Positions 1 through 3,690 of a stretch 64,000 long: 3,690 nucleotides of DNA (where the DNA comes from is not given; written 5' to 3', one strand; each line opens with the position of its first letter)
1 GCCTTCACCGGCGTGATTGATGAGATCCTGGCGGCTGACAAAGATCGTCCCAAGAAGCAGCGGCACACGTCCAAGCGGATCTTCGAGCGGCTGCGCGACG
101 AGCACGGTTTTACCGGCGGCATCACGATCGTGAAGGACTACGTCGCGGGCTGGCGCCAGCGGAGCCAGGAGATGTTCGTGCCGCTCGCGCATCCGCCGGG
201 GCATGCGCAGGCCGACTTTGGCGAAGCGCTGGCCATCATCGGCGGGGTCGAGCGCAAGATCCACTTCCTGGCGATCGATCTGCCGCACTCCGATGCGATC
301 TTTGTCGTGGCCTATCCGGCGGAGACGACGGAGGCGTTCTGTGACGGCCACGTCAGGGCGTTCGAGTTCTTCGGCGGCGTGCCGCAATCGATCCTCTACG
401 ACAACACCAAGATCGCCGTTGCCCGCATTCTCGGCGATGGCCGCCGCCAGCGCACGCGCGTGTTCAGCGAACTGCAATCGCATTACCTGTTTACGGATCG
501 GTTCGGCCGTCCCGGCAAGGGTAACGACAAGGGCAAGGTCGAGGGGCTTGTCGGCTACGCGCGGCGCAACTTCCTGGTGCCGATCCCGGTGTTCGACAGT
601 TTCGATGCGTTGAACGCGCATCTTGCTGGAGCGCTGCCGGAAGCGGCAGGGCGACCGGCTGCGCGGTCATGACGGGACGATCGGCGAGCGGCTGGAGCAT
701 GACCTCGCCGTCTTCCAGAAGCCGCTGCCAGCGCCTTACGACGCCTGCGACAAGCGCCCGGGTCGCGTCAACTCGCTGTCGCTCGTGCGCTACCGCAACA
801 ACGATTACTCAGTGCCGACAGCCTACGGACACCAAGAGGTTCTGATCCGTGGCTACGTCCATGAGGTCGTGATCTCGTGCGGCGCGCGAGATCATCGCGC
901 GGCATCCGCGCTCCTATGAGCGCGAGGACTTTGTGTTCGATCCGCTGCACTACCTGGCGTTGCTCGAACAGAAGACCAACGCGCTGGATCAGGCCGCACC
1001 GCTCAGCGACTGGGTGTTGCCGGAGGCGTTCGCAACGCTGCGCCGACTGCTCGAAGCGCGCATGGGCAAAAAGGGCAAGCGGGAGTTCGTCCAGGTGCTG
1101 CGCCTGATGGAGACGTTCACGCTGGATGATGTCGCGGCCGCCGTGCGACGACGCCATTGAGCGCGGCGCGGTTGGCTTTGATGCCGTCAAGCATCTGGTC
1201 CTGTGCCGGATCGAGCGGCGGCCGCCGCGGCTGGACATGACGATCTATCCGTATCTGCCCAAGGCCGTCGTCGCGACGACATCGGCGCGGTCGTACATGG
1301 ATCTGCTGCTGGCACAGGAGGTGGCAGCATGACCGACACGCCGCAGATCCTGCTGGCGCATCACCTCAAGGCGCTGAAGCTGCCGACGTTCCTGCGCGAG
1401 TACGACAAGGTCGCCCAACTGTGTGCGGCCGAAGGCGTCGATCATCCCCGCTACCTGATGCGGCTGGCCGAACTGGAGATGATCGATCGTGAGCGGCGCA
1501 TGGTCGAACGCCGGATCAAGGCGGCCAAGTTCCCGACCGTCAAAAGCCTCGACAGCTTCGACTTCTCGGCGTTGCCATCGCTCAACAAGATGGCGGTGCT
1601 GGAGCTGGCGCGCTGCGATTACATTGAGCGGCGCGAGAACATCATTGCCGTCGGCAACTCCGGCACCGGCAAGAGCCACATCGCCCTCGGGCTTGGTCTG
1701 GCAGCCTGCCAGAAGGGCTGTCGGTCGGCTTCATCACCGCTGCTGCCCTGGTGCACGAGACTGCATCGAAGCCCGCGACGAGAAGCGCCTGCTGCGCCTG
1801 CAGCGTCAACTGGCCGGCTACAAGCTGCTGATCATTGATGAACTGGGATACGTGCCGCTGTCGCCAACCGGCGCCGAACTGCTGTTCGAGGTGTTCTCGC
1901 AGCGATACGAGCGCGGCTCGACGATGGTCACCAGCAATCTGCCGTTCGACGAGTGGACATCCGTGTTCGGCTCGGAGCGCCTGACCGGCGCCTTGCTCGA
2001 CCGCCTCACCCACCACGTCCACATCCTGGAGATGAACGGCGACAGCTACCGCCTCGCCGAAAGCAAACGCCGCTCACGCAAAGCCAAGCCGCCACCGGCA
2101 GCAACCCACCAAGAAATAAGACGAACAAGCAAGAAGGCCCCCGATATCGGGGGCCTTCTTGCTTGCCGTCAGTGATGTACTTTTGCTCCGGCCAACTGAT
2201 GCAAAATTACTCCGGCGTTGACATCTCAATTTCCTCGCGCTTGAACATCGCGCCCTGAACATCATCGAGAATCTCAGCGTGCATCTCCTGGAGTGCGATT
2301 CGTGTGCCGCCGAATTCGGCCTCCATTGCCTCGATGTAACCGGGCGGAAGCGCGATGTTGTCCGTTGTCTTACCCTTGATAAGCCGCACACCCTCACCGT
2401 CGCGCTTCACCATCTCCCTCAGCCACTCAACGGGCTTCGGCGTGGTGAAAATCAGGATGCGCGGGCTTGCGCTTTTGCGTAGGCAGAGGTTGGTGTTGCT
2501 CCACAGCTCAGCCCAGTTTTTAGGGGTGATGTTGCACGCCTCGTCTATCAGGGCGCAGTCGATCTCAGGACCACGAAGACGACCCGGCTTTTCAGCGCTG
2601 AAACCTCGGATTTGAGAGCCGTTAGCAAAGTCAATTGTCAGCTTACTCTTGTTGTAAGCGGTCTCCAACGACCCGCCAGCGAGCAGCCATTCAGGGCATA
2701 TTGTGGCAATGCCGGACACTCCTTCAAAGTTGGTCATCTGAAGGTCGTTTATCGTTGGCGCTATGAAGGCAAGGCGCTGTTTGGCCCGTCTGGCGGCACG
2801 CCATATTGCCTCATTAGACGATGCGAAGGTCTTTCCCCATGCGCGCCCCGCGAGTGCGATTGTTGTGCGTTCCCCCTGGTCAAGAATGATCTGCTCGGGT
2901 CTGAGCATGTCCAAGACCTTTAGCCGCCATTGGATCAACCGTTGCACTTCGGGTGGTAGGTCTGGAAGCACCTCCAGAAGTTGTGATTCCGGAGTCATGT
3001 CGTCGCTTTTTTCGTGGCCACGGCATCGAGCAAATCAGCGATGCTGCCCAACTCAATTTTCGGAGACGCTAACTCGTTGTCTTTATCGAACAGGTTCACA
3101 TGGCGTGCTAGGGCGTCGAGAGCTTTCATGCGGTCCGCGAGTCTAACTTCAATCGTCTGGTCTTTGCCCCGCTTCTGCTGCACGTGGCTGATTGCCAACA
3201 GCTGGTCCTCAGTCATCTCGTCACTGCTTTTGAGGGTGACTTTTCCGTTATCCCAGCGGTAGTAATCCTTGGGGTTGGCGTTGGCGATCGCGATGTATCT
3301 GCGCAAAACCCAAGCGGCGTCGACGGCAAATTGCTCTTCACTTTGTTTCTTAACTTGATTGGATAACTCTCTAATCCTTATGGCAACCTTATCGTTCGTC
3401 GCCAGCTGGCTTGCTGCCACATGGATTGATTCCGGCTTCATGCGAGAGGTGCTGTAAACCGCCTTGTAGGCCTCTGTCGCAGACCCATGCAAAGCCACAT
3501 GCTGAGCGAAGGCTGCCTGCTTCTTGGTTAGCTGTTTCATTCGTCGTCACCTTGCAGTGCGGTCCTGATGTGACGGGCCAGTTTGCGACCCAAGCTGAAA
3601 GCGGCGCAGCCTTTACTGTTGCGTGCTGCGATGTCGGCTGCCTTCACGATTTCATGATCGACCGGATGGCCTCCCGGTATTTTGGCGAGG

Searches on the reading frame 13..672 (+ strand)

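Call 49: search_protein_families(library=pfam, proteins=[window:13-672:+], max_evalue=0.00001)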
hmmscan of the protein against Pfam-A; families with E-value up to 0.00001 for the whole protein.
window:13-672:+ (219 aa): 1 family
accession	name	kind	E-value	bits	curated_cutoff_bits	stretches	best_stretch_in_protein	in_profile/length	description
PF00665.32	rve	-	1.1e-08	35.7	32.6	1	60-169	3-101/102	Integrase core domain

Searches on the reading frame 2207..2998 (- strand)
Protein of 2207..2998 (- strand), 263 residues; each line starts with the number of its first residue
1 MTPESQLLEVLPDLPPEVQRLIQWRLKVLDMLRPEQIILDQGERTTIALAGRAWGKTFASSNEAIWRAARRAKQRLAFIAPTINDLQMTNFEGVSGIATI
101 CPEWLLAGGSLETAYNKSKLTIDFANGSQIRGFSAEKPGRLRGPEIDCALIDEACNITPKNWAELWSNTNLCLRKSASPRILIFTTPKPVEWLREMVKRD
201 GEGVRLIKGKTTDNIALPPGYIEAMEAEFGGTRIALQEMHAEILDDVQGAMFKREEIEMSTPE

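Call 49: search_protein_families(library=pfam, proteins=[window:2207-2998:-], max_evalue=0.00001)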
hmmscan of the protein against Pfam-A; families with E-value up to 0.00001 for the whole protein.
window:2207-2998:- (263 aa): 1 family
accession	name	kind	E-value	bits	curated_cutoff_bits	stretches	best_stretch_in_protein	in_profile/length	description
PF03237.21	Terminase_6N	-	1.3e-18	67.9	22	1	48-258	2-214/215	Terminase large subunit, T4likevirus-type, N-terminal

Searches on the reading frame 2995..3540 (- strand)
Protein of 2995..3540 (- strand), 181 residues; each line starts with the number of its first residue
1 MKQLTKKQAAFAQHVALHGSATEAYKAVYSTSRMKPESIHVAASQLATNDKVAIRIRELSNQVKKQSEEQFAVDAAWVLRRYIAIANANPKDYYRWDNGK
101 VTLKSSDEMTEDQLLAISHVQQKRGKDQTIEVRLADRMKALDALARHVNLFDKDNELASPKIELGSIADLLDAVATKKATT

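Call 49: search_protein_families(library=pfam, proteins=[window:2995-3540:-], max_evalue=0.00001)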
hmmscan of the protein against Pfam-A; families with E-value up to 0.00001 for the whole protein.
window:2995-3540:- (181 aa): 1 family
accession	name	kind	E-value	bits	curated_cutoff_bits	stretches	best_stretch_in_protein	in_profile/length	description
PF03592.21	Terminase_2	-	2e-18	67.8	26.1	1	4-154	1-134/141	Terminase small subunit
